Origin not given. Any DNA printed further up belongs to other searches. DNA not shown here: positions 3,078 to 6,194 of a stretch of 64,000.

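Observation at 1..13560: Lower-GC mobilizable element carrying the R-M/defence cargo; right boundary near 13.45-13.56 kb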

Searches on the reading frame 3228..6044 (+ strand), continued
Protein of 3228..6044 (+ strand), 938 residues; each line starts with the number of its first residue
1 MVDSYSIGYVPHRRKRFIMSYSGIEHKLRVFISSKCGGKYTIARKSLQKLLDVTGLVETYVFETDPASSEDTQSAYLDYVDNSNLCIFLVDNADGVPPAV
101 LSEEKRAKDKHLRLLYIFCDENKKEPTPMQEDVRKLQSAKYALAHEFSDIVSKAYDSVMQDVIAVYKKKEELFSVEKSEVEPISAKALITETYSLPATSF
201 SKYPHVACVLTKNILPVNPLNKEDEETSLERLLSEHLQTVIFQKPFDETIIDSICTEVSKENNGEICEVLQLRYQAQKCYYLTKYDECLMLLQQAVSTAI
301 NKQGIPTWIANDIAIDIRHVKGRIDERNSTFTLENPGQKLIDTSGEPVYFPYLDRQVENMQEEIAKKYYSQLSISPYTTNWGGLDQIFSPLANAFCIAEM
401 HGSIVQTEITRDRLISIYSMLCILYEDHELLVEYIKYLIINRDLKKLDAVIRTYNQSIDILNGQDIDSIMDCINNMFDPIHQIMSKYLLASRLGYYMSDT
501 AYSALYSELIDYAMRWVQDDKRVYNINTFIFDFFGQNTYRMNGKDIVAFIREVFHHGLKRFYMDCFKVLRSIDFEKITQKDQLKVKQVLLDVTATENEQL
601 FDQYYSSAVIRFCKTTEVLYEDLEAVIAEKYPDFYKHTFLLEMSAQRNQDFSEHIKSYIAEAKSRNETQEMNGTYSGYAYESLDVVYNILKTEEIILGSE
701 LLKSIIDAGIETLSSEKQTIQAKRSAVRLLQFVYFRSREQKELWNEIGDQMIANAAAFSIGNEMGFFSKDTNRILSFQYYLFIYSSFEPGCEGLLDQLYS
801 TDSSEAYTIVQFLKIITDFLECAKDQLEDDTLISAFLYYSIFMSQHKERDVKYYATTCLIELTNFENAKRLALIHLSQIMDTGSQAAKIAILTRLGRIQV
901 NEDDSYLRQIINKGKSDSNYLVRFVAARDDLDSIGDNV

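Call 27: find_related_loci(query=L011:18888-20621:+, collection=genome_contigs, flank=10000)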
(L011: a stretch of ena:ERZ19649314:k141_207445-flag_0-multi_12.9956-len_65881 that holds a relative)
Query L011:18888-20621:+ (577 aa) in genome_contigs; peptide patterns used: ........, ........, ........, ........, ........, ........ (x = any residue, [..] = any of these).
192 stretches matched a pattern; 69 encode a relative of the query (tblastn E <= 1e-3); 68 distinct loci.
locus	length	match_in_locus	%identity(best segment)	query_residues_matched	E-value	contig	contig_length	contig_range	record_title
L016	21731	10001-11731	100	1-577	0e+0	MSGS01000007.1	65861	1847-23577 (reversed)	MAG: Christensenellaceae bacterium Phil1 707_L1_merged_contig_1182, whole genome shotgun sequence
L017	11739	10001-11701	89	1-567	0e+0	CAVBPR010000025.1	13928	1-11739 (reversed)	bacterium isolate G02643-L1_cleanbin_000026 genome assembly, contig: Spades_G02643-L1_contig_1586, whole genome shotgun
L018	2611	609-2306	89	1-566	0e+0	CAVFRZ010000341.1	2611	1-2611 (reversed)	Anaerovibrio sp. isolate SRR8978467_cleanbin_000001 genome assembly, contig: Spades_SRR8978467_contig_2579, whole genome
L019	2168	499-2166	90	1-556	0e+0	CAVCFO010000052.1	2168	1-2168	bacterium isolate G02606-L1_cleanbin_000001 genome assembly, contig: Spades_G02606-L1_contig_17124, whole genome shotgun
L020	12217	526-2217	88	1-564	0e+0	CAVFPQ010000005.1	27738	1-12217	Acutalibacteraceae bacterium isolate H07627-L1_cleanbin_000007 genome assembly, contig: Spades_H07627-L1_contig_961, who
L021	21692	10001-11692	83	1-564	0e+0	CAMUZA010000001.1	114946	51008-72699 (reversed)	MAG TPA_asm: uncultured Clostridia bacterium isolate SRR8387720_bin.29_metaWRAP_v1.3_MAG genome assembly, contig: ERZ142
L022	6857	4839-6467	87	22-564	0e+0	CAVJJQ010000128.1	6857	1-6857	bacterium isolate H07678-L1_cleanbin_000001 genome assembly, contig: Spades_H07678-L1_contig_1085, whole genome shotgun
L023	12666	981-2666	79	1-565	0e+0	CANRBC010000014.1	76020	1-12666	MAG: uncultured Clostridia bacterium isolate Lapin-030__bin20 genome assembly, contig: Lapin-030__NODE_481_length_76020_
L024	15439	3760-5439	79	1-563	0e+0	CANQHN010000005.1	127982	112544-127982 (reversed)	MAG: uncultured Oscillospiraceae bacterium isolate Lapin-030__bin12 genome assembly, contig: Lapin-030__NODE_152_length_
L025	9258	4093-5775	80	1-564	0e+0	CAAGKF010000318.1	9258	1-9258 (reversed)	MAG TPA_asm: Lachnospiraceae bacterium, isolate HGM12199, WGS project CAAGKF010000000 data, contig: SRS476292_7_k119_205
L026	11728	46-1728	79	1-564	0e+0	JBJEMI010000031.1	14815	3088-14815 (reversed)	MAG: Lachnospiraceae bacterium isolate SARD11_bin.042 NODE_1930_length_14815_cov_13.514363, whole genome shotgun sequenc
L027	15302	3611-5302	78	1-567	0e+0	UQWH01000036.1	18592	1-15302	uncultured Clostridiales bacterium isolate UMGS700 genome assembly, contig: NODE_1475_length_18592_cov_59.380105, whole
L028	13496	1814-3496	79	1-564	0e+0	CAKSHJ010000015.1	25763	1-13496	MAG: uncultured Eubacteriales bacterium isolate REFINED_METABAT215_TOP10_CONTIGS_1500_ASSEMBLY_K77_MERGED__Hadza_MoBio_h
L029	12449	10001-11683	77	1-564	0e+0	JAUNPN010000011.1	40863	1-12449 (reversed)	MAG: bacterium isolate S36M_St_31 NODE_501_length_40863_cov_15.201676, whole genome shotgun sequence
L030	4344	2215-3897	78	1-564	0e+0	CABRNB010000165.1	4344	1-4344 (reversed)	MAG TPA_asm: uncultured Anaeromassilibacillus sp. isolate MGYG-HGUT-01749 genome assembly, contig: GUT_GENOME105900_165,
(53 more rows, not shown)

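Call 41: search_solved_structures(query=window:3228-6044:+, max_evalue=1)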
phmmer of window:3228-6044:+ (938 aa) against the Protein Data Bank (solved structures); distinct sequences matched with E-value up to 1: 1.
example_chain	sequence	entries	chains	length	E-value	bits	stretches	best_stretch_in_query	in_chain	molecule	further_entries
5dn8_A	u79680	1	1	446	0.67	11.4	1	40-137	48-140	GTPase Der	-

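Call 42: search_protein_families(library=phrogs, proteins=[window:3228-6044:+, L010:4020-4265:+, L010:4442-5695:+], max_evalue=0.01)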
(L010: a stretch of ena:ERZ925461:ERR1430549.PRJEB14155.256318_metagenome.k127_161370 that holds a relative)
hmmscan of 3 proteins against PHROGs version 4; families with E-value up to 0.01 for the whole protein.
window:3228-6044:+ (938 aa): 0 families

L010:4020-4265:+ (81 aa): 1 family
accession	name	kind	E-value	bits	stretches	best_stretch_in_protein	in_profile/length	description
phrog_28749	-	unknown function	3e-24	85.8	1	6-72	7-73/83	-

L010:4442-5695:+ (417 aa): 1 family
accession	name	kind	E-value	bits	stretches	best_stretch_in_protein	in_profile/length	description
phrog_5127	-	integration and excision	0.0073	16.8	0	232-260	123-153/355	integrase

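Call 43: find_homologous_proteins(query=window:3228-6044:+, max_evalue=0.001)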
Query window:3228-6044:+ (938 aa): 243 proteins with E <= 0.001 among 6858 candidates; the best 120 are listed.
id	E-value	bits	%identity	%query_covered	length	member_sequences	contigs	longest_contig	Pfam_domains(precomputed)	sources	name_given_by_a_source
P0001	0.0e+0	2093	100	100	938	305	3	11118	-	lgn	-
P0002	0.0e+0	1902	91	100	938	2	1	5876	-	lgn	-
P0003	0.0e+0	1750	86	97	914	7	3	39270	-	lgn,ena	-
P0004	0.0e+0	1740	85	97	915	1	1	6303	-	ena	-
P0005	0.0e+0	1740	86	97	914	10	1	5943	-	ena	-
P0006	0.0e+0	1738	85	97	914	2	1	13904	-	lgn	-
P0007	0.0e+0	1735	85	97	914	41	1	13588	-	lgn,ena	-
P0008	0.0e+0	1708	84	97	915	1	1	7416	-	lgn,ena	-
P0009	0.0e+0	1687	82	97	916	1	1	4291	-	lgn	-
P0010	0.0e+0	1679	81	97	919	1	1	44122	-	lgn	-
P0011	0.0e+0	1678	81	97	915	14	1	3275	-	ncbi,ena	-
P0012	0.0e+0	1673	81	97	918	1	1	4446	-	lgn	-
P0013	0.0e+0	1673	81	97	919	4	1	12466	-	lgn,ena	-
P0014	0.0e+0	1663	81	97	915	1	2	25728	-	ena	-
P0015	0.0e+0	1659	80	97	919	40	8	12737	-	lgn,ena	-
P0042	0.0e+0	1306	65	97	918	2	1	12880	PF13271.12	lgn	-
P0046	0.0e+0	1249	62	97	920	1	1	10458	PF13271.12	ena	-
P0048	0.0e+0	1131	72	73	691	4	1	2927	PF13271.12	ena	-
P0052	0.0e+0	1076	55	97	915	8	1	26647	PF13271.12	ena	-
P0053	0.0e+0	1072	55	97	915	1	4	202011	PF13271.12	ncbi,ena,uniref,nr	ncbi:hypothetical protein [Massiliimalia timonensis]|uniref:hypothetical protein n=1 Tax=Massiliimal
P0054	0.0e+0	1071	55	97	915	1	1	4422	PF13271.12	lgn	-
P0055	0.0e+0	1070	55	97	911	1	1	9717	PF13271.12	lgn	-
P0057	0.0e+0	1060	55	97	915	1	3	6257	PF13271.12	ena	-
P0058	0.0e+0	1058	55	97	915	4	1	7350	PF13271.12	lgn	-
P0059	0.0e+0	1056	54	97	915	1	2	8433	PF13271.12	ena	-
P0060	0.0e+0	1055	54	98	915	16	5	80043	PF13271.12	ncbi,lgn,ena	-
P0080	0.0e+0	1025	54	98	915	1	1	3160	PF13271.12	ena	-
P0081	0.0e+0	1022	53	97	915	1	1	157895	PF13271.12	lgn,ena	-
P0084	0.0e+0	1014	53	97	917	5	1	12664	PF13271.12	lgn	-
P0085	0.0e+0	1012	53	97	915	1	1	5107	PF13271.12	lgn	-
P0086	1.7e-298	1011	53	97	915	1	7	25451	PF13271.12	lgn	-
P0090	5.6e-292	989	51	97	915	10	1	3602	PF13271.12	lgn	-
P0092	1.8e-282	958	49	97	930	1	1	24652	PF13271.12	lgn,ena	-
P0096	4.2e-278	944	48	97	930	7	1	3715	PF13271.12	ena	-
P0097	5.6e-278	943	49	97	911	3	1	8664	PF13271.12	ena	-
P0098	8.4e-278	943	49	97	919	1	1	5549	PF13271.12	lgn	-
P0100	9.9e-275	932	49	98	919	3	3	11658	PF13271.12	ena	-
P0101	1.0e-274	932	48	97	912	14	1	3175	PF13271.12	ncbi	-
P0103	2.8e-267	908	48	97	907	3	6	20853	PF13271.12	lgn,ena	-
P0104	7.9e-267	906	47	96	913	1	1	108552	PF13271.12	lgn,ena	-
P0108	2.7e-258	878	46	97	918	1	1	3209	PF13271.12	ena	-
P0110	4.0e-251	854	45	97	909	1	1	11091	PF13271.12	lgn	-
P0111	7.6e-249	847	44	97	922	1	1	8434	PF13271.12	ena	-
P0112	3.2e-240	818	43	97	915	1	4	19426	PF13271.12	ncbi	-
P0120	9.0e-203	694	40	97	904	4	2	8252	PF13271.12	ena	-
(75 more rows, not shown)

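Call 45: find_encoding_contigs(protein=P0053, flank=8000, max_places=3)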
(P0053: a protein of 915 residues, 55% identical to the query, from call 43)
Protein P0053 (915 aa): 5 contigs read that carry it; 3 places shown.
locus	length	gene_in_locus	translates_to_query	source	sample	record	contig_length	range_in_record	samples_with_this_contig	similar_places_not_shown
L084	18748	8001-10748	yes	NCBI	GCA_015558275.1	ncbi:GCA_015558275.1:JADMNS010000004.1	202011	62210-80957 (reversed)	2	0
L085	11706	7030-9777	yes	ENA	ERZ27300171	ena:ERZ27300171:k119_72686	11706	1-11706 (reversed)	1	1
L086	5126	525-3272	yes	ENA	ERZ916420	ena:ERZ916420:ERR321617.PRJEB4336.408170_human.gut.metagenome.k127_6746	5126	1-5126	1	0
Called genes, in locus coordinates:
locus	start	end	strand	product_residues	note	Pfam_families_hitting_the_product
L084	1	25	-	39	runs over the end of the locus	PF14194:Cys_rich_VLP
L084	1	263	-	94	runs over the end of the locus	PF12728:HTH_17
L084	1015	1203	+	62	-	PF12728:HTH_17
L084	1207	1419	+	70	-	-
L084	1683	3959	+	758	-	PF13588:HSDR_N_2, PF02384:N6_Mtase, PF01170:UPF0020, PF20473:MmeI_Mtase (faint), PF02384:N6_Mtase, PF07669:Eco57I, PF02384:N6_Mtase (weak)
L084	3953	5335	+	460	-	PF01420:Methylase_S (weak)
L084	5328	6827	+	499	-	PF14072:DndB (weak)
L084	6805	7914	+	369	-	-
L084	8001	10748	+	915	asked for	PF13271:DUF4062 (faint)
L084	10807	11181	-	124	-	PF14198:TnpV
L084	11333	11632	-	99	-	PF20648:DUF6809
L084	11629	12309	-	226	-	PF12728:HTH_17 (weak)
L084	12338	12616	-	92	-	-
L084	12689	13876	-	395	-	PF14659:Phage_int_SAM_3, PF00589:Phage_integrase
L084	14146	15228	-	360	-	PF13481:AAA_25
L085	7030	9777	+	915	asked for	PF13271:DUF4062 (faint)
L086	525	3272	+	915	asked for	PF13271:DUF4062 (faint)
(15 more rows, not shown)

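Call 46: find_encoding_contigs(protein=P0104, flank=8000, max_places=3)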
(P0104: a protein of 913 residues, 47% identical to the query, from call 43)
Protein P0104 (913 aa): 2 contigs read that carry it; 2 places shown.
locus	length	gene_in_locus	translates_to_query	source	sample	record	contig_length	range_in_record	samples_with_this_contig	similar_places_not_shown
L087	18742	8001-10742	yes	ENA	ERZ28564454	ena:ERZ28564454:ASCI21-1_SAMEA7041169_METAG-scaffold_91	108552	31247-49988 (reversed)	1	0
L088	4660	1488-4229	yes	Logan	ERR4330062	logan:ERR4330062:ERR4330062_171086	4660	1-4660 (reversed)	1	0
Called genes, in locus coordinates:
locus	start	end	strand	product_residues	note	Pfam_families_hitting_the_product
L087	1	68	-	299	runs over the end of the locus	PF04203:Sortase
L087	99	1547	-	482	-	PF17767:NAPRTase_N, PF17956:NAPRTase_C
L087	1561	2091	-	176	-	PF00857:Isochorismatase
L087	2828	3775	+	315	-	PF00561:Abhydrolase_1, PF12146:Hydrolase_4, PF12697:Abhydrolase_6, PF00326:Peptidase_S9 (faint), PF12146:Hydrolase_4 (weak)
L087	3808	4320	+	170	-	PF13302:Acetyltransf_3, PF00583:Acetyltransf_1 (weak)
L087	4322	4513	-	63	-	PF12728:HTH_17 (weak)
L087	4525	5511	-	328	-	PF03432:Relaxase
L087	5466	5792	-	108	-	PF21983:NikA-like, PF05713:MobC (weak)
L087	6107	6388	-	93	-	PF13730:HTH_36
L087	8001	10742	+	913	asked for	PF13271:DUF4062 (faint)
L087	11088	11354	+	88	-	-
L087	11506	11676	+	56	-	-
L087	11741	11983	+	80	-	PF13443:HTH_26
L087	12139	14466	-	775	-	PF14072:DndB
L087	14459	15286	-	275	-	PF02086:MethyltransfD12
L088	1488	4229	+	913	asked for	PF13271:DUF4062 (faint)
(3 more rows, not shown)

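Call 57: predict_structure(alignment_id=A2)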
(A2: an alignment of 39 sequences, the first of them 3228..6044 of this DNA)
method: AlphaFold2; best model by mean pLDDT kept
length: 938 residues; sequences in the alignment: 39
mean_pLDDT: 82.6   pTM: 0.73
mean pLDDT of the five models: 82.6, 81.4, 79.5, 79.2, 79.0
residues with pLDDT >= 90: 446; 70-90: 347; 50-70: 66; < 50: 79
segments of 3 or more residues with pLDDT < 50: 1-25, 64-75, 167-200, 932-938
pLDDT, mean of each block of 10 residues (from residue 1): 25 27 57 84 86 78 42 55 86 86 85 88 88 74 87 85 53 31 27 36 81 69 71 95 95 91 82 97 97 95 85 96 94 91 80 83 83 62 78 92 95 92 82 94 92 73 91 96 97 92 96 95 93 92 94 93 93 91 95 74 85 93 92 87 80 89 88 74 92 82 94 91 95 90 90 92 78 93 82 81 89 95 86 94 89 94 91 93 88 82 78 91 81 43
secondary structure, 60 per line:
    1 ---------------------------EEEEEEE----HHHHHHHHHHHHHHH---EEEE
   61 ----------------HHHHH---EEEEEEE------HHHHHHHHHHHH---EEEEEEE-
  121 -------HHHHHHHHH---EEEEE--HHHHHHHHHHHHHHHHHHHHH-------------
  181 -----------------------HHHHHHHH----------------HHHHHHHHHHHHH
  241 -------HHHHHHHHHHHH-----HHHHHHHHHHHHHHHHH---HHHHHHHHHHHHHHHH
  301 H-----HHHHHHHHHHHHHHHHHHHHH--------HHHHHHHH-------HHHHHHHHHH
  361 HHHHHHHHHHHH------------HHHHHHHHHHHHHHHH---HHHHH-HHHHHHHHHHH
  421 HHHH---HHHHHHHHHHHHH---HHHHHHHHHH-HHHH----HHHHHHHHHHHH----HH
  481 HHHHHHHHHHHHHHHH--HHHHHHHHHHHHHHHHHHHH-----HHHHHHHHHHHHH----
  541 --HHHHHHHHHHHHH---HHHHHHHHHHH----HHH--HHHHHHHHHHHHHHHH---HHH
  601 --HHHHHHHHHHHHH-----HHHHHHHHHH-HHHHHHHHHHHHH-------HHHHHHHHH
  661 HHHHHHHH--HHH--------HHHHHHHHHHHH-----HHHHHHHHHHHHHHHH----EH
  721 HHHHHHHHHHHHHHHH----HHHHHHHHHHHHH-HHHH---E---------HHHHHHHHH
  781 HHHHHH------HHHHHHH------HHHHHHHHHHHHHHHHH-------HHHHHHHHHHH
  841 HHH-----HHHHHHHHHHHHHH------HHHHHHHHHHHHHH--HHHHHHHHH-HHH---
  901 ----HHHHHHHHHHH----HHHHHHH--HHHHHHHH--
elements in order (helices of 4 or more, strands of 3 or more residues): E28-34 H39-53 E57-60 H77-81 E85-91 H98-109 E113-119 H128-136 E140-144 H147-167 H204-211 H228-240 H248-259 H265-281 H285-301 H307-327 H336-343 H351-372 H385-400 H404-408 H410-424 H428-440 H444-453 H455-458 H463-474 H479-496 H499-518 H524-536 H543-555 H559-569 H579-594 H603-615 H621-630 H632-644 H652-668 H682-693 H699-714 H720-736 H741-753 H755-758 H772-786 H793-799 H806-822 H830-843 H849-862 H869-882 H885-893 H905-915 H920-926 H929-936
